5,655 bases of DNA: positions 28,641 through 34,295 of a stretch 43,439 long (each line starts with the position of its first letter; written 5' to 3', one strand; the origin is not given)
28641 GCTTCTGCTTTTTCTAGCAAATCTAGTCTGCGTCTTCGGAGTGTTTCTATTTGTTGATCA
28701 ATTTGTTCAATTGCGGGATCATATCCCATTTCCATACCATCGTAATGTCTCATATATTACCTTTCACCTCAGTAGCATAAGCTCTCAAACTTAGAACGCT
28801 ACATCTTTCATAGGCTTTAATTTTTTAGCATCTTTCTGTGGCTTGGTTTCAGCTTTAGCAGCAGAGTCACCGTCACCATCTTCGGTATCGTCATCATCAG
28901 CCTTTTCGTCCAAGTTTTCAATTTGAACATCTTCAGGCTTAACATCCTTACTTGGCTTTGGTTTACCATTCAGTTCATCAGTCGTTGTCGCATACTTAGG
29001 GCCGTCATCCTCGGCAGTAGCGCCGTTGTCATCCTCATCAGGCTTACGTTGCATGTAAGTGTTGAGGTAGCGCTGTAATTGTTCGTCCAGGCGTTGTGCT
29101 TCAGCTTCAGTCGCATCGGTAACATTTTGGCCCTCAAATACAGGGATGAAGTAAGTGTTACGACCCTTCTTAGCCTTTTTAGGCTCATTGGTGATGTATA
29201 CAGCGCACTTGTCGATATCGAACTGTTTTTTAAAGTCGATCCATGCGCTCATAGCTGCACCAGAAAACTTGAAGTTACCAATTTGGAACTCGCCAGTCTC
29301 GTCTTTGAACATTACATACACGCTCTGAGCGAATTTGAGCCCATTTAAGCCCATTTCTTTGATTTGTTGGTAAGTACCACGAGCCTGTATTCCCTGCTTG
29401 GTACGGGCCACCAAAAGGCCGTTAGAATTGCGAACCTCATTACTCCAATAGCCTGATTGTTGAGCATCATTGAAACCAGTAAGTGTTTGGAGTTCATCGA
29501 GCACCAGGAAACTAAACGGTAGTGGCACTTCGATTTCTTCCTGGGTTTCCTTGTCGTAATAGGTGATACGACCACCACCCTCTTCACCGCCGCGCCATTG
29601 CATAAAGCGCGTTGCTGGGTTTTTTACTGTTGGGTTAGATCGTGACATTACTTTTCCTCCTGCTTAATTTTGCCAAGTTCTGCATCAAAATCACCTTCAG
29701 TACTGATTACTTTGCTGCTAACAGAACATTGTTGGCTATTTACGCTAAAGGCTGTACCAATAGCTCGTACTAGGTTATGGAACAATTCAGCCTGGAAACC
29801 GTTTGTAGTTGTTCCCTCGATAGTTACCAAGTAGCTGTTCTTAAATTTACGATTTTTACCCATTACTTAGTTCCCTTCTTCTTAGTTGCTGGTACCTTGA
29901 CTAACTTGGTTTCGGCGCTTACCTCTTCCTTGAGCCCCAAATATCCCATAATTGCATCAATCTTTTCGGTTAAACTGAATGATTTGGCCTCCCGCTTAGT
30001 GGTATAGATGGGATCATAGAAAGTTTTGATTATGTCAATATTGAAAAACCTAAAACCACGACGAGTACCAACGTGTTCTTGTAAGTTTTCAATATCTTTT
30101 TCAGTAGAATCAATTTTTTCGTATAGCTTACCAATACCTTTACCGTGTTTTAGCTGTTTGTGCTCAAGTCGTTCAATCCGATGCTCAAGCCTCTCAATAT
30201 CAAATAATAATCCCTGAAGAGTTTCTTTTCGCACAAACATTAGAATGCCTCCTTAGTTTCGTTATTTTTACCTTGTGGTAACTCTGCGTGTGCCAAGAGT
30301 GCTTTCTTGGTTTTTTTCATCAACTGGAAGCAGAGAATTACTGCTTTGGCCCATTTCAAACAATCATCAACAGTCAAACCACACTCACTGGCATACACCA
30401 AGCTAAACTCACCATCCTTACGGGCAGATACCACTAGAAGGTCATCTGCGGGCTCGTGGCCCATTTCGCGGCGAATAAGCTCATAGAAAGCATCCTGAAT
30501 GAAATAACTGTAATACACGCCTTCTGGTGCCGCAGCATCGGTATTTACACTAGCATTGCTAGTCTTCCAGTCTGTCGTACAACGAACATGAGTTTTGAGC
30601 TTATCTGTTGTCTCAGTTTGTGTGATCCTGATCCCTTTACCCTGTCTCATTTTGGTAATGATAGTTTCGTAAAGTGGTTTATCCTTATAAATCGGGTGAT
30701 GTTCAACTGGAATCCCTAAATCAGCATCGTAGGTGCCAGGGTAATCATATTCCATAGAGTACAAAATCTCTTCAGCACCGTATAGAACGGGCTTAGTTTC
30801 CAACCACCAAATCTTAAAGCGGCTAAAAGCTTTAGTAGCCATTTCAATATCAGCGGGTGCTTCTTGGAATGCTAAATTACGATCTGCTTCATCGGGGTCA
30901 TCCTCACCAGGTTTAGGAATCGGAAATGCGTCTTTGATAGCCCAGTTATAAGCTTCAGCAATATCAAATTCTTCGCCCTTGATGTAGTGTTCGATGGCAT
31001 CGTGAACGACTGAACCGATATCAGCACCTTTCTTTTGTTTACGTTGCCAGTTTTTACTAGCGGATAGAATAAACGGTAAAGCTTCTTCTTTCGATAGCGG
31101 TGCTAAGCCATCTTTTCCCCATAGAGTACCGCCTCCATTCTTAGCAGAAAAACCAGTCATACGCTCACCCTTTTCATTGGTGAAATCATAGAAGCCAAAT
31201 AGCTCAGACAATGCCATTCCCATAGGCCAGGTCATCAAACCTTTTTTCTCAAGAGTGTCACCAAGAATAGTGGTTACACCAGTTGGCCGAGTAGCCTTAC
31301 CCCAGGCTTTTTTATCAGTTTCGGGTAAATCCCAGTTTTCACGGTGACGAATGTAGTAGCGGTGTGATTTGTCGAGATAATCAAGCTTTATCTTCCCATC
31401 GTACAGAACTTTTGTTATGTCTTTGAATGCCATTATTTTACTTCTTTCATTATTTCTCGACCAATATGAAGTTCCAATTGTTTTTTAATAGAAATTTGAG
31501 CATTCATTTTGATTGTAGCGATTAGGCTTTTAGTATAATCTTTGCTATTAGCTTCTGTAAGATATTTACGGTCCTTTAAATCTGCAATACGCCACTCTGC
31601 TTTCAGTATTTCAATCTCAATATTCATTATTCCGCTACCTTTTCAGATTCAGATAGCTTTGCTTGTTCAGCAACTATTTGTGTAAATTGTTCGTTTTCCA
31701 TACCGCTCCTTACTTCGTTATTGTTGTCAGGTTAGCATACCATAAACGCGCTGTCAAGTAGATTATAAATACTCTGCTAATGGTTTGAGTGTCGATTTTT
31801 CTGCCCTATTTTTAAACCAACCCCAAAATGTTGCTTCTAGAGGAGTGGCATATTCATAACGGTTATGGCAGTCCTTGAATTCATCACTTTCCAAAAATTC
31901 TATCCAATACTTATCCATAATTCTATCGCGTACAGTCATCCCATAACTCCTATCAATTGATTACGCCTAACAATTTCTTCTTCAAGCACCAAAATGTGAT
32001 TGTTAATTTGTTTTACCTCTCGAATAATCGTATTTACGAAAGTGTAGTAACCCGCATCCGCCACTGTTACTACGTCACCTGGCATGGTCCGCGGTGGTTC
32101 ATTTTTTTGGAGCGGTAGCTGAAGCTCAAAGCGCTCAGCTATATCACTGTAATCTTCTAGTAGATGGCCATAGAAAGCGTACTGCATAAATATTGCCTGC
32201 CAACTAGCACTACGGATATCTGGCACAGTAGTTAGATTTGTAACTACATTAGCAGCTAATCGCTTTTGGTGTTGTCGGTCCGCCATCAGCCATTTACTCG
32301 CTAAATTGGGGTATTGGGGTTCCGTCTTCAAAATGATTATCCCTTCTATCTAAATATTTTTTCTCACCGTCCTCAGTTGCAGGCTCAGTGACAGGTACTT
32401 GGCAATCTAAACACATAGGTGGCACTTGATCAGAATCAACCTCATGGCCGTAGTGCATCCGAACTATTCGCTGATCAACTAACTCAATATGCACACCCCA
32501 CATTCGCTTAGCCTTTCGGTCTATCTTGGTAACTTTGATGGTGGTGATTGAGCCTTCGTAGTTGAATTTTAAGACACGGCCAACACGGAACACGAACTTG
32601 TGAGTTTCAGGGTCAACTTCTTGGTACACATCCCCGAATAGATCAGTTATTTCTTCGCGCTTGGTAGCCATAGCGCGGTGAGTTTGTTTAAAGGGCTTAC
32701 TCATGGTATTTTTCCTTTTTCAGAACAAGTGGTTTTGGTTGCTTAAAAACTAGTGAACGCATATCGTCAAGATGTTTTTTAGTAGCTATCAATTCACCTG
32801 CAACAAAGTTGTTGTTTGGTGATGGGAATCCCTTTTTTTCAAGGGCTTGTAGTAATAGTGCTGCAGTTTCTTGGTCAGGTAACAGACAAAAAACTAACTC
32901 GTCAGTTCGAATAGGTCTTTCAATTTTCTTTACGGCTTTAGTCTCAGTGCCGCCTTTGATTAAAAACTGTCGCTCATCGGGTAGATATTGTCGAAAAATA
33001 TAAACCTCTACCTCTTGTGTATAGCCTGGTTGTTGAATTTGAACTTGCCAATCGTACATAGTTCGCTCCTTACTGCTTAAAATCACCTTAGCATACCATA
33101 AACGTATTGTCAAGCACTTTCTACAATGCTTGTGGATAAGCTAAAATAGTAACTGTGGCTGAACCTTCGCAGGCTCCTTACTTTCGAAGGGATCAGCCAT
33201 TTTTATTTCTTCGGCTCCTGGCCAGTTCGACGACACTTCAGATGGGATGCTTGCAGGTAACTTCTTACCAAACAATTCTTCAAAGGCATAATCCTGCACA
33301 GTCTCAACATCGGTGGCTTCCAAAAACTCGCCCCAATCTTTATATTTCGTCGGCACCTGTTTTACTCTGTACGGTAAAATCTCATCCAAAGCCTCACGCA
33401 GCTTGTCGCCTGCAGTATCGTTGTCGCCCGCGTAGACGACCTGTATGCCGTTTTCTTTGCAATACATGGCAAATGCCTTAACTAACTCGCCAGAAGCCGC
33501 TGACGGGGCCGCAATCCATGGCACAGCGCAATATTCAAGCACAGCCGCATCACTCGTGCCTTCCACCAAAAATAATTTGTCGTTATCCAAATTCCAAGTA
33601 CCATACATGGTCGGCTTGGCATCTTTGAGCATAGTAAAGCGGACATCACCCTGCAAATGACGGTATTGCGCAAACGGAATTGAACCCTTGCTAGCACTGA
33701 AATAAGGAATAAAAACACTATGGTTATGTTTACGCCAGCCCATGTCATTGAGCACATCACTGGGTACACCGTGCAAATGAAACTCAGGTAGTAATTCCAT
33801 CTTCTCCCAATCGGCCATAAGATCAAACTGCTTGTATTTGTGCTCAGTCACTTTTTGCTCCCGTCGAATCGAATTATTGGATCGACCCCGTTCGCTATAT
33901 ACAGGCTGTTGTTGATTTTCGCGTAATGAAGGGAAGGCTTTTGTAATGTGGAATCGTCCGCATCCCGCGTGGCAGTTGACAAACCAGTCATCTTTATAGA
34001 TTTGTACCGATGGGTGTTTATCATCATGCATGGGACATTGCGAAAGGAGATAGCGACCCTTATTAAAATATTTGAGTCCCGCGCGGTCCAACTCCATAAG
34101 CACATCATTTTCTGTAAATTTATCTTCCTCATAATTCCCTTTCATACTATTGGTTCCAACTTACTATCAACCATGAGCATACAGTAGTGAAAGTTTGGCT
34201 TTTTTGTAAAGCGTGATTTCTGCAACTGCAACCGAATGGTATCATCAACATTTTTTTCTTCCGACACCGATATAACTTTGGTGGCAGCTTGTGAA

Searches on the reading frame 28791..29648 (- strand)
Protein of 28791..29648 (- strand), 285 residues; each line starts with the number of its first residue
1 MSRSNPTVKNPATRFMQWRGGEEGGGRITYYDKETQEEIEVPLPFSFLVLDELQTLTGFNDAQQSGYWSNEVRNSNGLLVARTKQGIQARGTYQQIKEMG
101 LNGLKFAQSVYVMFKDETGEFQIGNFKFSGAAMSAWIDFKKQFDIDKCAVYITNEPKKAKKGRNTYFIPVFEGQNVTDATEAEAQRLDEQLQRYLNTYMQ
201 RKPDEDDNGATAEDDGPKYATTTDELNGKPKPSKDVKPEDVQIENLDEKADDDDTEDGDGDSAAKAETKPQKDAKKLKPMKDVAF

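Call 111: search_protein_families(library=phrogs, proteins=[window:28791-29648:-], max_evalue=0.001)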
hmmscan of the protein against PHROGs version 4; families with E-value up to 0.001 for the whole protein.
window:28791-29648:- (285 aa): 1 family
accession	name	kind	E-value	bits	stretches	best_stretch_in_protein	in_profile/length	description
phrog_6706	-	unknown function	5.3e-48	165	1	1-205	1-203/225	-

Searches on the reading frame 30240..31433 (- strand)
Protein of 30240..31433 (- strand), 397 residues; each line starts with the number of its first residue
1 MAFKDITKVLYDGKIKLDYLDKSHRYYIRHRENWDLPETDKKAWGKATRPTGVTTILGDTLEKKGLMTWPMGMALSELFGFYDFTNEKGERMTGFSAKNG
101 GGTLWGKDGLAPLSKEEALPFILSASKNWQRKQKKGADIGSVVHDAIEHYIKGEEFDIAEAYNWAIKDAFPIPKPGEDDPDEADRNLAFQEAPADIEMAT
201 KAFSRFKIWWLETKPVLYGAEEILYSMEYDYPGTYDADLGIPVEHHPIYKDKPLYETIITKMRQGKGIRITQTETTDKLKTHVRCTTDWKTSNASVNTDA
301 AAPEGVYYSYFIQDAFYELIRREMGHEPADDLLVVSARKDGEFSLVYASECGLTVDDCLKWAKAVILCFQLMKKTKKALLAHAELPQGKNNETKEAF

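Call 111: search_protein_families(library=phrogs, proteins=[window:30240-31433:-], max_evalue=0.001)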
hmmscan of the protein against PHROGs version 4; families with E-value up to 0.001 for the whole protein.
window:30240-31433:- (397 aa): 1 family
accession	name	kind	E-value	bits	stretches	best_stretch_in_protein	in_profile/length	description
phrog_298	-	DNA, RNA and nucleotide metabolism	7.7e-19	69.1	1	49-342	65-232/293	exonuclease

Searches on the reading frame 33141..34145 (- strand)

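Call 111: search_protein_families(library=phrogs, proteins=[window:33141-34145:-], max_evalue=0.001)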
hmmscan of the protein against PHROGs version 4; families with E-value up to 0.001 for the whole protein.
window:33141-34145:- (334 aa): 5 families
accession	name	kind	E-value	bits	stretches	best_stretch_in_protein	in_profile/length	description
phrog_47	-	DNA, RNA and nucleotide metabolism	2.7e-17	63.6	1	11-265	27-306/947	DNA primase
phrog_239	-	DNA, RNA and nucleotide metabolism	2.3e-12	47.7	1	35-290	43-312/801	DNA primase/helicase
phrog_849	-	DNA, RNA and nucleotide metabolism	5.3e-12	46.4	1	136-275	177-328/435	DNA primase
phrog_6088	-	DNA, RNA and nucleotide metabolism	3.4e-09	36.7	1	31-71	20-63/772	DNA primase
phrog_6444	-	DNA, RNA and nucleotide metabolism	0.00032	20.6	0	22-64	27-66/577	DNA primase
